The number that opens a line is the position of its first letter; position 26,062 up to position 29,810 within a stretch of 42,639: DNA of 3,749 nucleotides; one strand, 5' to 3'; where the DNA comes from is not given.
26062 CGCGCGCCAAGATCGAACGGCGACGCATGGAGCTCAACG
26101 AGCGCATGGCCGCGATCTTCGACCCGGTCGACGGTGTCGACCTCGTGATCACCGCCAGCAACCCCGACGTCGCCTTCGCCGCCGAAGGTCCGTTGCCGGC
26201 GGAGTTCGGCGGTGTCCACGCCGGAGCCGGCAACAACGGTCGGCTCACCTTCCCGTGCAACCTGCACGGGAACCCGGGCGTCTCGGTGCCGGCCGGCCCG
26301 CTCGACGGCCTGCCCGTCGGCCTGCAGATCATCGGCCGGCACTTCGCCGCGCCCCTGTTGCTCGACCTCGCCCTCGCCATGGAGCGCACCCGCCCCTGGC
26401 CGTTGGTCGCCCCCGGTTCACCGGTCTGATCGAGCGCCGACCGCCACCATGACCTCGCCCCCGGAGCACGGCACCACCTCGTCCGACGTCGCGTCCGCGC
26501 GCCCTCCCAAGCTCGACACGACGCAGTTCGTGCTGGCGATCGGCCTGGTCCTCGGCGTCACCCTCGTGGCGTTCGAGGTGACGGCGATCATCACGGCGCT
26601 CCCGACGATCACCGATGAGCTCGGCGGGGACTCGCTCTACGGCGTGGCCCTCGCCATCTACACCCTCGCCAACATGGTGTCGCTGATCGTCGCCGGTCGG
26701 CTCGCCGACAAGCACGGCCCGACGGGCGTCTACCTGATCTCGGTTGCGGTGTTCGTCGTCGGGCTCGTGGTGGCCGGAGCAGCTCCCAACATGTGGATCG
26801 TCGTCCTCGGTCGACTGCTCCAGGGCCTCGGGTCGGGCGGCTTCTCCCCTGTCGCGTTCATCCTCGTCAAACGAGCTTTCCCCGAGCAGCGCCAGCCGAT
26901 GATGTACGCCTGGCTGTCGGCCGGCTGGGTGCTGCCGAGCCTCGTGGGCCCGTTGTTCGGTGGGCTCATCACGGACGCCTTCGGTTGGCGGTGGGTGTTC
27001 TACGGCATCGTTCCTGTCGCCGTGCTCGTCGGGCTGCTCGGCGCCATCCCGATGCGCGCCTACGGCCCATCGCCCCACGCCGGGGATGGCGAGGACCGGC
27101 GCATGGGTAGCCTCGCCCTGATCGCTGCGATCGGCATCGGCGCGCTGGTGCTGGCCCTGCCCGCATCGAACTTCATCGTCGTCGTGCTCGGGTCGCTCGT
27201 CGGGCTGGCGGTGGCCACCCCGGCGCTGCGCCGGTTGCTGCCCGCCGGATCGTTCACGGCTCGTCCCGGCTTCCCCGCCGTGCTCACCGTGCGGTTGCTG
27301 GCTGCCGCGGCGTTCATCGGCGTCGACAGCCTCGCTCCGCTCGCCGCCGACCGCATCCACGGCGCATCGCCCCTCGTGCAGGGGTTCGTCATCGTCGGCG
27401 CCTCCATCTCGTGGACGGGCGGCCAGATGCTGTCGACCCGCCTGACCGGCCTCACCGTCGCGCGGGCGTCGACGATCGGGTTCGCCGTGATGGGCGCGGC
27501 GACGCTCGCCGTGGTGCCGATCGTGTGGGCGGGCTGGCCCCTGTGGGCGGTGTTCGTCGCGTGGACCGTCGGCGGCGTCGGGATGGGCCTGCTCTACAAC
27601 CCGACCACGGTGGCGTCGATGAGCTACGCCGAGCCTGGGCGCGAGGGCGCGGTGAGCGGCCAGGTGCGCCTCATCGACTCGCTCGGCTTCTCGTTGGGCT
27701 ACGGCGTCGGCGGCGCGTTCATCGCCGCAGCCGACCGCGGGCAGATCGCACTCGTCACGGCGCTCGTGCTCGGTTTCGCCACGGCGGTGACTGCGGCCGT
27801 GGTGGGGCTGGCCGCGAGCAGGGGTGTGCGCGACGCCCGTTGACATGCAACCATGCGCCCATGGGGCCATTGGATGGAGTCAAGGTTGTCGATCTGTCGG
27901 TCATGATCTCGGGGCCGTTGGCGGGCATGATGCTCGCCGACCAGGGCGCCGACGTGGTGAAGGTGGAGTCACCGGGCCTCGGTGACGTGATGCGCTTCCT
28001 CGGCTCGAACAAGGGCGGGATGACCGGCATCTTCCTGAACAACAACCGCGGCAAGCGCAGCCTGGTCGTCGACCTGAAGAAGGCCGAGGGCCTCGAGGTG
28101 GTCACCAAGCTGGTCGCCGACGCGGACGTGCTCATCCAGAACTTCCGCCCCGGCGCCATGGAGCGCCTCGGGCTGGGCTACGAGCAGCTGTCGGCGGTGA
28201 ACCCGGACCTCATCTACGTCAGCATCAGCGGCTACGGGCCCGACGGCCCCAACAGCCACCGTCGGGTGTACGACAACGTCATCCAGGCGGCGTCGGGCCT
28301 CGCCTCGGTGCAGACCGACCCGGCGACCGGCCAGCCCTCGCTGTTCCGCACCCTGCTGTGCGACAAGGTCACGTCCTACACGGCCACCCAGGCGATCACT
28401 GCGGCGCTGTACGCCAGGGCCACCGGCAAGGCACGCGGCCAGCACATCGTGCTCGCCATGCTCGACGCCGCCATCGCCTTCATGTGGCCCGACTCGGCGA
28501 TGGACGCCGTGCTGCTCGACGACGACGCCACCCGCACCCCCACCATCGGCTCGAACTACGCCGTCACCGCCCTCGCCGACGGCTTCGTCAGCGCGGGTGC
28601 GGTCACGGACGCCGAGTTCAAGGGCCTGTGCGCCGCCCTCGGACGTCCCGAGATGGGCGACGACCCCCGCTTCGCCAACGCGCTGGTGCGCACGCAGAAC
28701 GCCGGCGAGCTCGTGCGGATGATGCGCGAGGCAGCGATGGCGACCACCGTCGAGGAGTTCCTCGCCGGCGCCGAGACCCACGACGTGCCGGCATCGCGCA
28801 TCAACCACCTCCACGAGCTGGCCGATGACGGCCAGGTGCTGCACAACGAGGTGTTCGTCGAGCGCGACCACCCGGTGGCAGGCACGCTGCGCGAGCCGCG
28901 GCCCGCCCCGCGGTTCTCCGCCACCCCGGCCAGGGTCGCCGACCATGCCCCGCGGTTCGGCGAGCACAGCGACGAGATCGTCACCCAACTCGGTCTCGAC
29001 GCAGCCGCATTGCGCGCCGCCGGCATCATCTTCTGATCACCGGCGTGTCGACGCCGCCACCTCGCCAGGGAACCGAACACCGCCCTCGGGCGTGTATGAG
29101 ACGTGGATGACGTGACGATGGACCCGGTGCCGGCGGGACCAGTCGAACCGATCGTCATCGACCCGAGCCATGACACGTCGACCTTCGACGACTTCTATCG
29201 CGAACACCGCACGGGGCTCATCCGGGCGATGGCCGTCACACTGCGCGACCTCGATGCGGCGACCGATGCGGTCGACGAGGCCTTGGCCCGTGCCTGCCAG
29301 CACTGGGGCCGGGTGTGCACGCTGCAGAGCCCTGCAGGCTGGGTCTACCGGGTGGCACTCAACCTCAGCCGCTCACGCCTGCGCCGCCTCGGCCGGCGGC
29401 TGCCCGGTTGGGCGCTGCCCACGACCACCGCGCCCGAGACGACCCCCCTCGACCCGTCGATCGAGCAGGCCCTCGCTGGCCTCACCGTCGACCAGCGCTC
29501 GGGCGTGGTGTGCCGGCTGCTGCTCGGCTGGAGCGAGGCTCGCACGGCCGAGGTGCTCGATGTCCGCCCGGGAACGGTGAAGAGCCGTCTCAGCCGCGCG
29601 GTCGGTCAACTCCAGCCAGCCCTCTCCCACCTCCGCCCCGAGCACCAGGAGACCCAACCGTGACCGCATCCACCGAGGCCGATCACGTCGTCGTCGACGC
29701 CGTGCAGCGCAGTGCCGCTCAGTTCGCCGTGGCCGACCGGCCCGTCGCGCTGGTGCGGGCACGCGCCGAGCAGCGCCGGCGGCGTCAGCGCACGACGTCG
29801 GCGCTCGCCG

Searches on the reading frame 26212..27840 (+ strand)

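Call 69: search_protein_families(library=pfam, proteins=[window:26212-27840:+], max_evalue=0.00001)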
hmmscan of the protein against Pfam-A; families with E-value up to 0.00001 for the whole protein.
window:26212-27840:+ (543 aa): 4 families
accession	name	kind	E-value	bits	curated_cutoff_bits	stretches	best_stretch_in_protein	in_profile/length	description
PF07690.21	MFS_1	-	6.1e-41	140.9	33.4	1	112-496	1-346/347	Major Facilitator Superfamily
PF00083.30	Sugar_tr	-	3.5e-10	39.8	22.3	1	140-275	45-186/452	Sugar (and other) transporter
PF06609.19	TRI12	-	7.1e-08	31.8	23.2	1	111-309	48-244/599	Fungal trichothecene efflux pump (TRI12)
PF12832.13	MFS_1_like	-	8.8e-08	32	25.2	1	141-264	247-372/373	MFS_1 like family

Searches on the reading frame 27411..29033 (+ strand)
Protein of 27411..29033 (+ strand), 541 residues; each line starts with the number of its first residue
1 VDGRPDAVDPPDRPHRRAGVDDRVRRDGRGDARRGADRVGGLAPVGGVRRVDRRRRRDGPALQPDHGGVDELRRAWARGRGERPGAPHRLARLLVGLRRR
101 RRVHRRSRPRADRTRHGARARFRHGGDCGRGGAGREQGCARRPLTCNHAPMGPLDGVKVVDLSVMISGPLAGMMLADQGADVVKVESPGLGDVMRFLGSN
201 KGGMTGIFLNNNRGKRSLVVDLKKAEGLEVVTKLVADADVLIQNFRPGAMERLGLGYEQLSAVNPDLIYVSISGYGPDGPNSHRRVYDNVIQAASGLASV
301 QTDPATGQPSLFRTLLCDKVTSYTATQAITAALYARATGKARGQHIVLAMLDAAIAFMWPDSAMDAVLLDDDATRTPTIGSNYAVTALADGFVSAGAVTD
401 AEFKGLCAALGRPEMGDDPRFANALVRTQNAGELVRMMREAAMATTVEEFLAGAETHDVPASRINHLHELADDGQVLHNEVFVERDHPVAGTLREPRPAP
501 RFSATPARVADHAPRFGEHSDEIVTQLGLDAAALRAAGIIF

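Call 69: search_protein_families(library=pfam, proteins=[window:27411-29033:+], max_evalue=0.00001)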
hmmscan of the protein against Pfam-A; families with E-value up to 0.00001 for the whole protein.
window:27411-29033:+ (541 aa): 1 family
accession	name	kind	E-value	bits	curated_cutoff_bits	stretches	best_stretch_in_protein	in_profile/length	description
PF02515.22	CoA_transf_3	-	1.2e-105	354.1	23.3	1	154-520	1-366/366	CoA-transferase family III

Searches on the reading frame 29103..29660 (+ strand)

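Call 69: search_protein_families(library=pfam, proteins=[window:29103-29660:+], max_evalue=0.00001)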
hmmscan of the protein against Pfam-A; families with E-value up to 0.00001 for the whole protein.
window:29103-29660:+ (186 aa): 2 families
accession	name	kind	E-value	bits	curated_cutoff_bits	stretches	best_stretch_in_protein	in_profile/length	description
PF08281.18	Sigma70_r4_2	-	2.6e-10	40.2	25.7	1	120-169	4-53/54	Sigma-70, region 4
PF04542.20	Sigma70_r2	-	5e-06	26.6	24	1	32-99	2-71/71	Sigma-70 region 2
